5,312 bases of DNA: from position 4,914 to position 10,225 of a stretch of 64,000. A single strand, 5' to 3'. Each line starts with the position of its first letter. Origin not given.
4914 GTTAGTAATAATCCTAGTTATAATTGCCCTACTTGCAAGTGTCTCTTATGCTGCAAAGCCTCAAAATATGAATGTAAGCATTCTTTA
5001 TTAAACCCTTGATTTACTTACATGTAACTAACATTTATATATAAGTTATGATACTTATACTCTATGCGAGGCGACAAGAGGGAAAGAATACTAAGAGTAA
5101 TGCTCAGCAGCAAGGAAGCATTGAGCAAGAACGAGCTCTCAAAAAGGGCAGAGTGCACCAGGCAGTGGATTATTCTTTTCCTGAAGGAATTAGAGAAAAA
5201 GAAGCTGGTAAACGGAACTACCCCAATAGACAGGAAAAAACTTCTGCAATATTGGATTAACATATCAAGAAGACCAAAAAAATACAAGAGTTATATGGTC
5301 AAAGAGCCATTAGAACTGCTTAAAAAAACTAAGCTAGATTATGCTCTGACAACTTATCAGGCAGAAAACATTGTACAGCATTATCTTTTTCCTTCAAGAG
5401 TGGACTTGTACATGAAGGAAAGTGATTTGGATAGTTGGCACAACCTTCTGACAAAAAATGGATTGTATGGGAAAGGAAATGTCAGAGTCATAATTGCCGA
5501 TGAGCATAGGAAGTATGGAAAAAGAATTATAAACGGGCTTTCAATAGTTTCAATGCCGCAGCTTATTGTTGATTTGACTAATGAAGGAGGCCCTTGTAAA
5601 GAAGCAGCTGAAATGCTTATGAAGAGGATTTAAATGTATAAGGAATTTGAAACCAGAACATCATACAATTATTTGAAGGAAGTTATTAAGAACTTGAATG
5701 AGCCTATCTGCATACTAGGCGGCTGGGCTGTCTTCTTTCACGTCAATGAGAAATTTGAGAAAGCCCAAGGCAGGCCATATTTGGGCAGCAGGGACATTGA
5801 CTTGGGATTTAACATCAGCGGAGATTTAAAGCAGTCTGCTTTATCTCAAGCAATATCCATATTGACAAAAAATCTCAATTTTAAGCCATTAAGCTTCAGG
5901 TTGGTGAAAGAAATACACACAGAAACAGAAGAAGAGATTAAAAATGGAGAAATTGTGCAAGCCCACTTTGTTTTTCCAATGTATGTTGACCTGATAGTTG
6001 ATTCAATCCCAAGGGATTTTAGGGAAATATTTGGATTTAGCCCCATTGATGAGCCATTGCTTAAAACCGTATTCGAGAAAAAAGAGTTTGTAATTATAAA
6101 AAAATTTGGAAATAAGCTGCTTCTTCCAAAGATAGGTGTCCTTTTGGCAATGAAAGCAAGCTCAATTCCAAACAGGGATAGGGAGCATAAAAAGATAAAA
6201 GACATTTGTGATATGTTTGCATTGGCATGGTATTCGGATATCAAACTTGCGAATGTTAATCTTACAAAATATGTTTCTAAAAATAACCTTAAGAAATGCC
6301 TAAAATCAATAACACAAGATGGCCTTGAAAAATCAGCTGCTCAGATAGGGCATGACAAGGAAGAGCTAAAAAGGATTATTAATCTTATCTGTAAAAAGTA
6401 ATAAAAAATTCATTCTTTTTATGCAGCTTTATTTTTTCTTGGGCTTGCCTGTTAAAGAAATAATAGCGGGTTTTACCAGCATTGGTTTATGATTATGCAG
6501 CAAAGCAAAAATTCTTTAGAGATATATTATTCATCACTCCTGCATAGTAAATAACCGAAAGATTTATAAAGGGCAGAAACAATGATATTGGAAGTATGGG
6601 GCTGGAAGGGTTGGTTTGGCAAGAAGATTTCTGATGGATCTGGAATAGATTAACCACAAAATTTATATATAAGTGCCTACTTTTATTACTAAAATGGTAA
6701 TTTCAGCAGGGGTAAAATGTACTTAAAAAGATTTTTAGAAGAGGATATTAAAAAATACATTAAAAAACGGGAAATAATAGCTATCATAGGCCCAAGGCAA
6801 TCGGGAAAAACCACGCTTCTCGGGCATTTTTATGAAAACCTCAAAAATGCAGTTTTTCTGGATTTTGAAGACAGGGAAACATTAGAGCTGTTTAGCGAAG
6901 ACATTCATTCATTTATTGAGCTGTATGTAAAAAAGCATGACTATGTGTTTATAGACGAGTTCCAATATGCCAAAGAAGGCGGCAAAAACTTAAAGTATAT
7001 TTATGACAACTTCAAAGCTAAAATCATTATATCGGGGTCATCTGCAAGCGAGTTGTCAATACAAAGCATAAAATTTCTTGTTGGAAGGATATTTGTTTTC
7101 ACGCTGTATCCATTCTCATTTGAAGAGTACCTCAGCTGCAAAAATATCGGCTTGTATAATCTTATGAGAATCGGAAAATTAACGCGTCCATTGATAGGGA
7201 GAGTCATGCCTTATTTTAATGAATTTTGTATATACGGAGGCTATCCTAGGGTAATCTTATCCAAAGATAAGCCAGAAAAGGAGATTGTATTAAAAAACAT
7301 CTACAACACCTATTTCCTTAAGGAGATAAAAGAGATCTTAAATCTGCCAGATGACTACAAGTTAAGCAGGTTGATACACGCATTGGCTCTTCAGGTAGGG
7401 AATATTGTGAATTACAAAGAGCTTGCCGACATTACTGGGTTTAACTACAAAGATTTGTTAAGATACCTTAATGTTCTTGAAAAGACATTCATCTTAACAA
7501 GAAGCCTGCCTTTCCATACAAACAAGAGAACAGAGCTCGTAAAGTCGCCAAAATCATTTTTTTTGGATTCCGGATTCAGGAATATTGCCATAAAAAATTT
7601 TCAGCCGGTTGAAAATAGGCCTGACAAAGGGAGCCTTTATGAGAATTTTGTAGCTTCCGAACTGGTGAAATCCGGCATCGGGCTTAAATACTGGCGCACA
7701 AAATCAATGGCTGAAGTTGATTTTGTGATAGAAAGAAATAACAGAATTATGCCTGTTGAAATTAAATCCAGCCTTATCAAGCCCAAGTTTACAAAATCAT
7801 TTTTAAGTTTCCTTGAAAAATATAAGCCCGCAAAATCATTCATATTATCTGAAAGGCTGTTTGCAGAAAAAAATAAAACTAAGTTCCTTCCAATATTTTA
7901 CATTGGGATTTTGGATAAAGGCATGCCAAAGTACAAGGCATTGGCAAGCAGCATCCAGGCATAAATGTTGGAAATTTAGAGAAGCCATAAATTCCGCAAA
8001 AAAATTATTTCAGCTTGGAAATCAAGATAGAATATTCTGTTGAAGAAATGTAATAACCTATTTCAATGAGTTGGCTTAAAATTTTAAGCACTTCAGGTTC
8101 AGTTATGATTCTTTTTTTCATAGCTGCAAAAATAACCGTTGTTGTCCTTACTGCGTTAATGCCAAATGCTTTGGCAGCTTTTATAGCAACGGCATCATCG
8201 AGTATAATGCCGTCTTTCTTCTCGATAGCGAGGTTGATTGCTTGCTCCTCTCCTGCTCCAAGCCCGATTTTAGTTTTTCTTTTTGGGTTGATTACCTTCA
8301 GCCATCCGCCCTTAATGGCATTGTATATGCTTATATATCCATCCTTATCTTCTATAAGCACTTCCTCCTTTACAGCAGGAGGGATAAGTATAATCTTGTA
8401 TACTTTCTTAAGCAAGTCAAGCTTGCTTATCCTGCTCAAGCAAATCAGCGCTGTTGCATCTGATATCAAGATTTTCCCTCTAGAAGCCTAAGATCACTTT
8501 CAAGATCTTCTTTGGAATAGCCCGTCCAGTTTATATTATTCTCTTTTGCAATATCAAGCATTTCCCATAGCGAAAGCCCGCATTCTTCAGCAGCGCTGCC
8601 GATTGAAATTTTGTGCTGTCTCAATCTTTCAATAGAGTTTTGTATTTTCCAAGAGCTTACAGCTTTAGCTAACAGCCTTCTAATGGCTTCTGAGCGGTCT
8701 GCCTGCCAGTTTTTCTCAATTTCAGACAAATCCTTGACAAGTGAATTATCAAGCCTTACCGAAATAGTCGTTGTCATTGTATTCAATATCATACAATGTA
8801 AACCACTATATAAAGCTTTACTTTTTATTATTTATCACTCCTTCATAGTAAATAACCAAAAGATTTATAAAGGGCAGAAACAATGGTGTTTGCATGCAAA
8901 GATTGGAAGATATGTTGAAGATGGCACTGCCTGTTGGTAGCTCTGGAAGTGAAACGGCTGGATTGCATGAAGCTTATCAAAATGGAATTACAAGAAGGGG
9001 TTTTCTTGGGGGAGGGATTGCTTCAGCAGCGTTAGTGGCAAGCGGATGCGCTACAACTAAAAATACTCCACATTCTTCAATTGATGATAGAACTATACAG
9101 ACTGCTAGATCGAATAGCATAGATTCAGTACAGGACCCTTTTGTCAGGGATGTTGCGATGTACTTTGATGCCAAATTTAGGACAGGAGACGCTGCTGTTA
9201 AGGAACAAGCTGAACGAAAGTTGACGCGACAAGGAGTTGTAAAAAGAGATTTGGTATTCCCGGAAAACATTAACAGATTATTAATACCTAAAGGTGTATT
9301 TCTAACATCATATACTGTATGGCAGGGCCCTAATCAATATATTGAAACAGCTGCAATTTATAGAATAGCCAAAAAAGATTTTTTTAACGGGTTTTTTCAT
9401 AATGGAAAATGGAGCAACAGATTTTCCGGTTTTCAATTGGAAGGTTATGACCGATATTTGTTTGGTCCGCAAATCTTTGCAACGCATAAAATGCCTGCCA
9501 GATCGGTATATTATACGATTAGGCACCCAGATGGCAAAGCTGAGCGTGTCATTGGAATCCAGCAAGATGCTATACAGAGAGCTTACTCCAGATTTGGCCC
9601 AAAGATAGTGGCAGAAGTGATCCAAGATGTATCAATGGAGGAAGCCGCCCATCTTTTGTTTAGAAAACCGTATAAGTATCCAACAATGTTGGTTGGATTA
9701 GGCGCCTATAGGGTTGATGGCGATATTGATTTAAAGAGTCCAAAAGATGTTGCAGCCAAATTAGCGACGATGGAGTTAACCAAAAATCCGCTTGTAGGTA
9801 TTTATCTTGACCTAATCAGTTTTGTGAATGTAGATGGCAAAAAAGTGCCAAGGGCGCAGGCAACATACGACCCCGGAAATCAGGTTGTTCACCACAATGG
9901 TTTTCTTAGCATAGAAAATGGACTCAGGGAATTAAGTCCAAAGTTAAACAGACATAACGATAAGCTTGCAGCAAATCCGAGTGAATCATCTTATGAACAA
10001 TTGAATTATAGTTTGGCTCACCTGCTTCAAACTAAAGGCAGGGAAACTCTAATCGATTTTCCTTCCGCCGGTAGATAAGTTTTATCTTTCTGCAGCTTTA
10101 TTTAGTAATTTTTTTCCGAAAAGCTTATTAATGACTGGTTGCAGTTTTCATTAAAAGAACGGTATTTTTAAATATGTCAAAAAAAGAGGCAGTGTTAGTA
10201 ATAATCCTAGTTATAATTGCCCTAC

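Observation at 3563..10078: Paralogous Tat-exported HExxH-family proteins: one with an intact motif, one EExxH lipoprotein-like, each coupled to a giant-adhesin gene start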

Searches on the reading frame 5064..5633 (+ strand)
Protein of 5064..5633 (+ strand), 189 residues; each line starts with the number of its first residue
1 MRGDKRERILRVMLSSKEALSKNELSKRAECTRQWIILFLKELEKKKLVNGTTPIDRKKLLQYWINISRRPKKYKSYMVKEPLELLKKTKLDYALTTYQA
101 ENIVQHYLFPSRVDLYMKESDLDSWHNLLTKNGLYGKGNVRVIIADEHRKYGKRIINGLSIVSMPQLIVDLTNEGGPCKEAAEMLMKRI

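Call 16: search_protein_families(library=pfam, proteins=[window:5064-5633:+], max_evalue=0.01)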
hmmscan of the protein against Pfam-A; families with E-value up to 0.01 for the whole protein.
window:5064-5633:+ (189 aa): 1 family
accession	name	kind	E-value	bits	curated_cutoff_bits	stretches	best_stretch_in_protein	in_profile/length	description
PF08279.18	HTH_11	-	0.0085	16.4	25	0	6-46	2-42/55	HTH domain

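Call 75: search_protein_families(library=pfam, proteins=[window:5064-5630:+], max_evalue=1)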
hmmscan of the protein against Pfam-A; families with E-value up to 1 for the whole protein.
window:5064-5630:+ (189 aa): 4 families
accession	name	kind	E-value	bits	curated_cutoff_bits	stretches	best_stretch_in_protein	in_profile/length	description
PF08279.18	HTH_11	-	0.0085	16.4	25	1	6-46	2-42/55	HTH domain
PF22979.2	HTH_69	-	0.024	15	27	1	19-50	26-57/69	Winged helix-turn-helix domain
PF13545.12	HTH_Crp_2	-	0.11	13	27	1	19-60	22-67/70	Crp-like helix-turn-helix domain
PF13419.12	HAD_2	-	0.21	12.2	23.8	1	19-114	31-119/178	Haloacid dehalogenase-like hydrolase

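Call 88: search_protein_families(library=padloc, proteins=[window:5064-5630:+], max_evalue=0.01)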
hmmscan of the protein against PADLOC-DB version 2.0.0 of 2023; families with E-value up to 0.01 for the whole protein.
window:5064-5630:+ (189 aa): 0 families

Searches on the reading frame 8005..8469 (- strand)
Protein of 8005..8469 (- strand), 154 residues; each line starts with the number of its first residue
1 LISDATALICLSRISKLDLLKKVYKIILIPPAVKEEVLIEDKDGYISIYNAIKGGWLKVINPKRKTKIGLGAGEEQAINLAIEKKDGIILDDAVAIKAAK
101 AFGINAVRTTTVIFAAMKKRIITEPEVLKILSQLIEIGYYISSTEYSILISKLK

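Call 16: search_protein_families(library=pfam, proteins=[window:8005-8469:-], max_evalue=0.01)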
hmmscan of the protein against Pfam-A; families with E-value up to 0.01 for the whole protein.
window:8005-8469:- (154 aa): 1 family
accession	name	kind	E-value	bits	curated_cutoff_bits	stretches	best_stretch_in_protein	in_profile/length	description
PF11848.13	DUF3368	-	3.4e-05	24.1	27.3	1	112-152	7-45/46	Domain of unknown function (DUF3368)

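Call 88: search_protein_families(library=padloc, proteins=[window:8005-8466:-], max_evalue=0.01)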
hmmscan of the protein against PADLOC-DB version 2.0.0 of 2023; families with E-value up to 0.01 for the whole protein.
window:8005-8466:- (153 aa): 6 families
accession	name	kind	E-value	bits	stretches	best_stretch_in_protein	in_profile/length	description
PDLC05071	PDC-S70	-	9.4e-24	82.4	1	1-148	4-153/161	-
PDLC05073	PDC-S70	-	4.4e-20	70.2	1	1-146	4-153/162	-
PDLC05070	PDC-S70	-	3.3e-19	67.6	1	3-144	8-151/161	-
PDLC05068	PDC-S70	-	5e-16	57.4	1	1-115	4-123/125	-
PDLC05069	PDC-S70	-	8e-11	40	1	2-130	4-136/161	-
PDLC05074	PDC-S70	-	7.3e-07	27.4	1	64-149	37-122/127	-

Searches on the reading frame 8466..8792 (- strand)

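Call 16: search_protein_families(library=pfam, proteins=[window:8466-8792:-], max_evalue=0.01)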
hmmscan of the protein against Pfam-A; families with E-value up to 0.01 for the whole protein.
window:8466-8792:- (108 aa): 2 families
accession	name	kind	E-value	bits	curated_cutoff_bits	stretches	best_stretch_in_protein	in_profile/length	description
PF03683.19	UPF0175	-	1.3e-09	38.1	27.9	1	58-102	30-74/75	Uncharacterised protein family (UPF0175)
PF01402.27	RHH_1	-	0.0013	19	20.5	1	10-44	2-36/39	Ribbon-helix-helix protein, copG family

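Call 88: search_protein_families(library=padloc, proteins=[window:8466-8789:-], max_evalue=0.01)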
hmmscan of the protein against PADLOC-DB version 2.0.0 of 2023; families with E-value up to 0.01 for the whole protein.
window:8466-8789:- (107 aa): 1 family
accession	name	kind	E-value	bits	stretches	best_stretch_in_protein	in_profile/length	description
PDLC05075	PDC-S70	-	4.2e-05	21.9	1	52-104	29-81/83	-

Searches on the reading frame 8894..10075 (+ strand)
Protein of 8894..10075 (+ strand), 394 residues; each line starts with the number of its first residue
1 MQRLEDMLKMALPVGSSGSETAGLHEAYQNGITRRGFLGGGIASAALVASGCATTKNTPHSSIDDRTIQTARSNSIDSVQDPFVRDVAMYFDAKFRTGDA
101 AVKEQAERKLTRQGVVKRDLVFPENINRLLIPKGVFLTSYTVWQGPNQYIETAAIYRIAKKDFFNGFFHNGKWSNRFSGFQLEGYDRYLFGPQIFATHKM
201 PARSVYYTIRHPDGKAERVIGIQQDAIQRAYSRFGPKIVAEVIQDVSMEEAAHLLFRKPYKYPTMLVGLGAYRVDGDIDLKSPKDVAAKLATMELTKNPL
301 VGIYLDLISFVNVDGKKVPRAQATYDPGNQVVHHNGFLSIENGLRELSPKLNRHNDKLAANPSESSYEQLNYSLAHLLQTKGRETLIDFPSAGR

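Call 4: search_protein_families(library=pfam, proteins=[window:8894-10075:+], max_evalue=1)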
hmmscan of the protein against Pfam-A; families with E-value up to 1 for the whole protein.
window:8894-10075:+ (394 aa): 2 families
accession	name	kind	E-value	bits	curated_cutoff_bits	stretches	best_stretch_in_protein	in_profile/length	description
PF10518.14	TAT_signal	-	0.088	13.2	22.7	1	32-49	2-19/21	TAT (twin-arginine translocation) pathway signal sequence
PF06940.17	DUF1287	-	0.093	12.9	25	1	203-251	15-63/163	Domain of unknown function (DUF1287)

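Call 5: search_protein_families(library=ncbifam, proteins=[window:8894-10075:+], max_evalue=1)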
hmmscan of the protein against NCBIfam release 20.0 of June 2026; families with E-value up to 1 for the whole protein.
window:8894-10075:+ (394 aa): 1 family
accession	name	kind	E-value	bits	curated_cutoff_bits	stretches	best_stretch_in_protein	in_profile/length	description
TIGR01409.1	TAT_signal_seq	domain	0.082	13.3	16.7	1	32-52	1-19/29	twin-arginine translocation signal domain-containing protein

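Call 11: find_homologous_proteins(query=window:8894-10075:+, max_evalue=10)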
Query window:8894-10075:+ (394 aa): 1 proteins with E <= 10 among 5393 candidates.
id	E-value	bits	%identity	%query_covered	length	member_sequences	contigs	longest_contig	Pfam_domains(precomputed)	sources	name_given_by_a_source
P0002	1.9e-248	842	100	94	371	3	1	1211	-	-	-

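Call 88: search_protein_families(library=padloc, proteins=[window:8894-10075:+], max_evalue=0.01)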
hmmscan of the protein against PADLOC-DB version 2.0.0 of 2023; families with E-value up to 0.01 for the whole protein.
window:8894-10075:+ (394 aa): 0 families
